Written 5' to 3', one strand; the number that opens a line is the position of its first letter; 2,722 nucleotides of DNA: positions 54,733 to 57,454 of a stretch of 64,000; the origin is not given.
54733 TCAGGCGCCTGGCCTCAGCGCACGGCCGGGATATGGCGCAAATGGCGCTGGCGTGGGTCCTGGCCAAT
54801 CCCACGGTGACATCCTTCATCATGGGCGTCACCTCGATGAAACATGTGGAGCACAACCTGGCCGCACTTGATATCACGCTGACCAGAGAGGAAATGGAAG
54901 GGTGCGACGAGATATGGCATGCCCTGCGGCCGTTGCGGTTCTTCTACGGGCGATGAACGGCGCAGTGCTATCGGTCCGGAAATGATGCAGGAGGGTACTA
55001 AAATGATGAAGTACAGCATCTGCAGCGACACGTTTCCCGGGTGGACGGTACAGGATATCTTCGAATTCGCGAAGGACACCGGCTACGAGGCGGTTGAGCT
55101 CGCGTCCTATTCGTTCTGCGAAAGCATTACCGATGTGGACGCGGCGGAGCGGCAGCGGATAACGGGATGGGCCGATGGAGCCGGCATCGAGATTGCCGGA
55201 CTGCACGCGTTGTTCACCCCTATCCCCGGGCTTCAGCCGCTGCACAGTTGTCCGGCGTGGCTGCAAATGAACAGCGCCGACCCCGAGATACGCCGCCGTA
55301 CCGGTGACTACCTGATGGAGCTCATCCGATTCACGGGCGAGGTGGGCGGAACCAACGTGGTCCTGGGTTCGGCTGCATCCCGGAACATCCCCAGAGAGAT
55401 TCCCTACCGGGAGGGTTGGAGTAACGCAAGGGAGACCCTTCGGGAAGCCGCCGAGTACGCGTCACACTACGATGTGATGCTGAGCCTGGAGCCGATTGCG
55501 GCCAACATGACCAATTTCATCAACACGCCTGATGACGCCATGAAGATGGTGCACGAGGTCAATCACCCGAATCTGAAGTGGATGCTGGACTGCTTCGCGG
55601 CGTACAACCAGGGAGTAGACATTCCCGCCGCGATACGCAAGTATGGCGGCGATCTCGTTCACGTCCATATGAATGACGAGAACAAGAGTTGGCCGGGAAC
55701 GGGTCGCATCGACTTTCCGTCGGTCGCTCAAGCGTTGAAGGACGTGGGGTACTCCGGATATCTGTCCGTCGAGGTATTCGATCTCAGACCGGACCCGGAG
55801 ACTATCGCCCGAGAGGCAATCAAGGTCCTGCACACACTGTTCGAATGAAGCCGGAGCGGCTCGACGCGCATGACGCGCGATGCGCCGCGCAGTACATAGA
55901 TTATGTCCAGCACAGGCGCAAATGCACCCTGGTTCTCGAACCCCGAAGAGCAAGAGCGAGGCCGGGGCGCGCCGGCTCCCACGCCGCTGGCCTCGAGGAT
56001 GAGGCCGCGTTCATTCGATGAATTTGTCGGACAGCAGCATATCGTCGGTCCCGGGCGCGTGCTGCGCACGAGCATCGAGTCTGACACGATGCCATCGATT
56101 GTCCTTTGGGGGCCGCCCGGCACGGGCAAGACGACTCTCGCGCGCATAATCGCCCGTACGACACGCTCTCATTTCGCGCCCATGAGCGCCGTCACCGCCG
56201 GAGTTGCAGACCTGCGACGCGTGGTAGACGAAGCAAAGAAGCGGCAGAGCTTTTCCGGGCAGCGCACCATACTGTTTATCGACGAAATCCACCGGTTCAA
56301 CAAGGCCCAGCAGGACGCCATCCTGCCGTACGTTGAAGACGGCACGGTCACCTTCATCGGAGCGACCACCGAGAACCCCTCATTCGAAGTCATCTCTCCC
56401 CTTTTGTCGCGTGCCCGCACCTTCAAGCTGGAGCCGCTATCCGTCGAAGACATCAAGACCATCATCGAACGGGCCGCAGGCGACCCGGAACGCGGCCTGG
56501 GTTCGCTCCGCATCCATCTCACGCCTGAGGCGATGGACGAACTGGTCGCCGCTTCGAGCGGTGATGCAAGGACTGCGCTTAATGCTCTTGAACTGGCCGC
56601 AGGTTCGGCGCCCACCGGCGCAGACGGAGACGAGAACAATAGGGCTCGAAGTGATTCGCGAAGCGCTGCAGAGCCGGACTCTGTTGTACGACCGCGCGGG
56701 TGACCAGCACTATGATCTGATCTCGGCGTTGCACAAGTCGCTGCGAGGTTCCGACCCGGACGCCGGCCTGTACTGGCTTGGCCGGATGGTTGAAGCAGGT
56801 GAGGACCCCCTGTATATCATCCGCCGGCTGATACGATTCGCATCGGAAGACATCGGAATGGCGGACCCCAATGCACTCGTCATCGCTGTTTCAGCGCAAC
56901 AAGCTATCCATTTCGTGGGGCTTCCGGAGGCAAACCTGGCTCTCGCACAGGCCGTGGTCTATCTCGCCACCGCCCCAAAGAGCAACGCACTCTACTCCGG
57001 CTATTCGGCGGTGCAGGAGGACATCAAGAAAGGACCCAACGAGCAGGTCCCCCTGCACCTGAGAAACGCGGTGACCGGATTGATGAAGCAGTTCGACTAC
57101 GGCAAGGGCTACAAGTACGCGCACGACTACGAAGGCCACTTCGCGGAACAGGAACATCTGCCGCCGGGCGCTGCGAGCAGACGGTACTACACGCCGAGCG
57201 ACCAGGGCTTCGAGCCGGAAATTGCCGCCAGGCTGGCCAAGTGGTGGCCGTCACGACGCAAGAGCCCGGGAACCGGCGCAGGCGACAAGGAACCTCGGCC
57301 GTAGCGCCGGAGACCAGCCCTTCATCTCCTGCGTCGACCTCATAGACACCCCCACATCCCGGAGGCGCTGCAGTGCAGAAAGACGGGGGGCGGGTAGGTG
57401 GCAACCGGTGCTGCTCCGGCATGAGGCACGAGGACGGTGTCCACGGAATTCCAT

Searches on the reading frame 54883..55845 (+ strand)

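Call 44: search_protein_families(library=pfam, proteins=[window:54883-55845:+], max_evalue=0.0001)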
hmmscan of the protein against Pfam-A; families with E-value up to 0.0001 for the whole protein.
window:54883-55845:+ (321 aa): 1 family
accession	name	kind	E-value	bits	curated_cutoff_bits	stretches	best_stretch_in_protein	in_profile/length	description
PF01261.30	AP_endonuc_2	-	9e-42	143.9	31.1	1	60-317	1-247/249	Xylose isomerase-like TIM barrel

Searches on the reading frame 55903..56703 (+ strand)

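Call 37: search_protein_families(library=pfam, proteins=[window:55903-56703:+], max_evalue=0.001)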
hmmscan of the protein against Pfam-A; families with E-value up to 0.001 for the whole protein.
window:55903-56703:+ (266 aa): 20 families
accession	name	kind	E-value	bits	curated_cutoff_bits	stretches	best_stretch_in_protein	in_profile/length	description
PF00004.35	AAA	-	1.4e-17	64.9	21.2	1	66-171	1-123/131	ATPase family associated with various cellular activities (AAA)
PF05496.18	RuvB_N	-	3.7e-16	59.7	27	1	33-152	1-116/159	Holliday junction DNA helicase RuvB P-loop domain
PF16193.11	AAA_assoc_2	-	1.1e-08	35.6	34.3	1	202-241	3-41/81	AAA C-terminal domain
PF13173.12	AAA_14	-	2.2e-08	34.6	27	1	65-183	4-127/129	AAA domain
PF13191.12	AAA_16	-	2.9e-07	31.6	32.6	1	59-88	20-49/167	AAA ATPase domain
PF07728.20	AAA_5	-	3e-07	31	22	1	66-152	2-98/139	AAA domain (dynein-related subfamily)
PF00158.32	Sigma54_activat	-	4.7e-07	30.1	20.2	0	120-158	93-131/168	Sigma-54 interaction domain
PF13401.12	AAA_22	-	3.6e-06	27.7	27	1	64-138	6-84/130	AAA domain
PF20720.3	nSTAND3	-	4.1e-05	23.8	27.2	1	66-115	20-67/155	Novel STAND NTPase 3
PF01078.27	Mg_chelatase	-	4.5e-05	23.4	20.3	0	65-84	24-43/207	Magnesium chelatase, subunit ChlI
PF07724.20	AAA_2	-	5.7e-05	23.6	27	1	63-150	3-105/166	AAA domain (Cdc48 subfamily)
PF14532.12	Sigma54_activ_2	-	0.00011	22.9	25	1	66-168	24-120/138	Sigma-54 interaction domain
PF07726.17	AAA_3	-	0.00016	22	27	1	66-159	2-101/131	ATPase family associated with various cellular activities (AAA)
PF13604.12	AAA_30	-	0.00016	21.9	27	0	66-156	21-126/191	AAA domain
PF04851.21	ResIII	-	0.00017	22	22.5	0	110-155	115-161/164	Type III restriction enzyme, res subunit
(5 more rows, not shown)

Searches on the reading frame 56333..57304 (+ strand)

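Call 37: search_protein_families(library=pfam, proteins=[window:56333-57304:+], max_evalue=0.001)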
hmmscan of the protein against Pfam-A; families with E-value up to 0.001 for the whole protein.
window:56333-57304:+ (323 aa): 2 families
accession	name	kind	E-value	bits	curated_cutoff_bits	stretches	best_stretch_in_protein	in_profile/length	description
PF12002.13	MgsA_C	-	1.5e-69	233.6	27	1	139-305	1-167/167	MgsA AAA+ ATPase C terminal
PF16193.11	AAA_assoc_2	-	4.4e-14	52.9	34.3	1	96-138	39-81/81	AAA C-terminal domain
